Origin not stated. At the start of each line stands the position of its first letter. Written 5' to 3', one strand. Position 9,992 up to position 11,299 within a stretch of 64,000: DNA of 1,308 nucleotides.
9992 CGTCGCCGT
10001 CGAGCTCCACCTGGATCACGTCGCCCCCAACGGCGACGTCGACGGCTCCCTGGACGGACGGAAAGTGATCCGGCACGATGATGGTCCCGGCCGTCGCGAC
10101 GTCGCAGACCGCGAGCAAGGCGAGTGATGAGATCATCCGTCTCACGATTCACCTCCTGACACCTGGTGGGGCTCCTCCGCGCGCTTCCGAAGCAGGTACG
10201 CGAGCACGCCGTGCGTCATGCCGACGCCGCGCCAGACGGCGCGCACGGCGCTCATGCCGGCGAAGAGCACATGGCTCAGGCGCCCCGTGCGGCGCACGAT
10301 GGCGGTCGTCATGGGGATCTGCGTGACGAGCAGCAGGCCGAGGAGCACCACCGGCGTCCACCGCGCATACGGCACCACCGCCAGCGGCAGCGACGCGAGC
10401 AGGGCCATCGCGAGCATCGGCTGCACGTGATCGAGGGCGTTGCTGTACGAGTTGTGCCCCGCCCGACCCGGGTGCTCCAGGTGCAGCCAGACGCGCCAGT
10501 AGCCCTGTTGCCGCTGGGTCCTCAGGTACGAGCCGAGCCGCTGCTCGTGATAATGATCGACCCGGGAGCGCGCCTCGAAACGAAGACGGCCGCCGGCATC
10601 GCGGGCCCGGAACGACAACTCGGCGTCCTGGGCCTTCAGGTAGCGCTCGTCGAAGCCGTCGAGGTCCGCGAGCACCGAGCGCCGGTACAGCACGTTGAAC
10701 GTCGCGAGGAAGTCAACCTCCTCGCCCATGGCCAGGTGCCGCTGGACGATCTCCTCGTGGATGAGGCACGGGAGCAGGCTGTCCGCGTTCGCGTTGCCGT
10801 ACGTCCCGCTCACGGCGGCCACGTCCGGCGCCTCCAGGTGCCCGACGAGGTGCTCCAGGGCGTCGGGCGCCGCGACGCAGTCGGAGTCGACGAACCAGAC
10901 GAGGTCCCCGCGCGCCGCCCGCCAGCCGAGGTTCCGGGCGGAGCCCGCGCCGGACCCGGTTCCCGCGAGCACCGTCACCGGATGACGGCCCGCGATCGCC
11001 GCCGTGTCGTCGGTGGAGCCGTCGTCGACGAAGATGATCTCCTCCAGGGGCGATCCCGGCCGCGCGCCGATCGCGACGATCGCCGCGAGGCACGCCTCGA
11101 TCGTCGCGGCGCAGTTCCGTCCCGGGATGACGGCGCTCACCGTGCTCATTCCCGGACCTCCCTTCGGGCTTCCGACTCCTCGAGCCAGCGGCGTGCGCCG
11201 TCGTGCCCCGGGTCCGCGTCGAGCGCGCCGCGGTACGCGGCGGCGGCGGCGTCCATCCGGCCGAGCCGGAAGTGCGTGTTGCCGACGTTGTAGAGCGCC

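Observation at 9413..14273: Translationally coupled operon joining glycosylation enzymes to dockerin-tailed secreted proteins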

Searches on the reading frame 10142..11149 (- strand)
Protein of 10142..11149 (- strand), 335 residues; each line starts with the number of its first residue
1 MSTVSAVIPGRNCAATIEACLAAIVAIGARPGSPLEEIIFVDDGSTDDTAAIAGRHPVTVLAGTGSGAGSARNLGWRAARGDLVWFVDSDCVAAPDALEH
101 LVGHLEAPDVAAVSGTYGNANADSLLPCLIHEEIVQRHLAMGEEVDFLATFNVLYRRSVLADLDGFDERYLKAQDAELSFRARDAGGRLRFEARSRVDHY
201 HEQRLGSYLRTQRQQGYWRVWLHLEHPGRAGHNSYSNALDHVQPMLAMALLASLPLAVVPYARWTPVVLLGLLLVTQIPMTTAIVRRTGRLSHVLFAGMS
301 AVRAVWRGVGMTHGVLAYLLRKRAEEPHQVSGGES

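Call 5: search_protein_families(library=pfam, proteins=[window:10142-11149:-], max_evalue=0.01)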
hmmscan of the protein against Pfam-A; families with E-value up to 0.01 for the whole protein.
window:10142-11149:- (335 aa): 6 families
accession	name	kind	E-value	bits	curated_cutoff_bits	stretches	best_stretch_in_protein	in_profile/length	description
PF00535.33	Glycos_transf_2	-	6.8e-28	98.1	23.3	1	5-160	1-164/168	Glycosyl transferase family 2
PF13641.12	Glyco_tranf_2_3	-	3.6e-19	70.1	27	1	4-213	3-225/230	Glycosyltransferase like family 2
PF13506.12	Glyco_transf_21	-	2.1e-10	40.8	21.7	1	75-201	25-156/174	Glycosyl transferase family 21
PF13632.12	Glyco_trans_2_3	-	3.6e-10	40.4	27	1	84-275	2-194/198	Glycosyl transferase family group 2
PF10111.15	Glyco_tranf_2_2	-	2.6e-09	37.4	27.3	1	37-170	31-185/276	Glycosyltransferase like family 2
PF13704.12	Glyco_tranf_2_4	-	0.003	18.4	27.5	0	11-64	1-49/98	Glycosyl transferase family 2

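Call 8: search_protein_families(library=ncbifam, proteins=[window:10142-11149:-], max_evalue=1)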
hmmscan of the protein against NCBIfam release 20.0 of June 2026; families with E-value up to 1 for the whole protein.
window:10142-11149:- (335 aa): 21 families
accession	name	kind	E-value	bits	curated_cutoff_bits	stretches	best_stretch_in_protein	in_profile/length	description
TIGR03965.1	mycofact_glyco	equivalog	1.8e-41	142.5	280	1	2-308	74-375/467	mycofactocin biosynthesis glycosyltransferase MftF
NF041875.1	EPS_EpsD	equivalog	2.9e-26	92.6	370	1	4-244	1-251/325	exopolysaccharide biosynthesis glycosyltransferase EpsD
TIGR04283.1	glyco_like_mftF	equivalog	1.5e-12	47.6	182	1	4-184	1-171/221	TIGR04283 family arsenosugar biosynthesis glycosyltransferase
NF010496.0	PRK13915.1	equivalog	2.1e-12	46.8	262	1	2-118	31-156/307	glucosyl-3-phosphoglycerate synthase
NF007482.0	PRK10073.1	equivalog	4.4e-12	45.7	423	1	3-122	7-129/334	glycosyltransferase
TIGR03937.1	PgaC_IcaA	equivalog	1e-11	44.4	422.3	1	3-194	46-245/407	poly-beta-1,6-N-acetyl-D-glucosamine synthase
NF041394.1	GtaseAglG_Halo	equivalog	1.1e-11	44.6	440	1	64-205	66-213/304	glucosyl-dolichyl phosphate glucuronosyltransferase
TIGR03469.1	HpnB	hypoth_equivalog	1.4e-08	34.2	379.25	1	3-114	45-169/386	hopene-associated glycosyltransferase HpnB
TIGR04182.1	glyco_TIGR04182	equivalog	3.4e-08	33.2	325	1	4-113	2-105/293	S-layer glycoprotein N-glycosyltransferase AglJ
NF047683.1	TeichurnBiosyTuaG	equivalog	4.2e-07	29.8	400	1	3-117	7-123/252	teichuronic acid biosynthesis protein TuaG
TIGR04242.1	nodulat_NodC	equivalog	4.7e-07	29.1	550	1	4-168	50-227/395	chitooligosaccharide synthase NodC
NF007986.1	PRK10714.1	equivalog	3e-06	26.5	529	1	3-128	7-136/316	undecaprenyl-phosphate 4-deoxy-4-formamido-L-arabinose transferase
TIGR03111.1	glyc2_xrt_Gpos1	hypoth_equivalog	0.00033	19.6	363.95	1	3-116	50-168/439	TIGR03111 family XrtG-associated glycosyltransferase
TIGR03472.1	HpnI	equivalog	0.00034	19.5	310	1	77-252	123-298/373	bacteriohopanetetrol glucosamine biosynthesis glycosyltransferase HpnI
NF058614.1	PPMAGASynPpgS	equivalog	0.00055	19.4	370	1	7-123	5-120/226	polyprenyl-phospho-N-acetylgalactosaminyl synthase PpgS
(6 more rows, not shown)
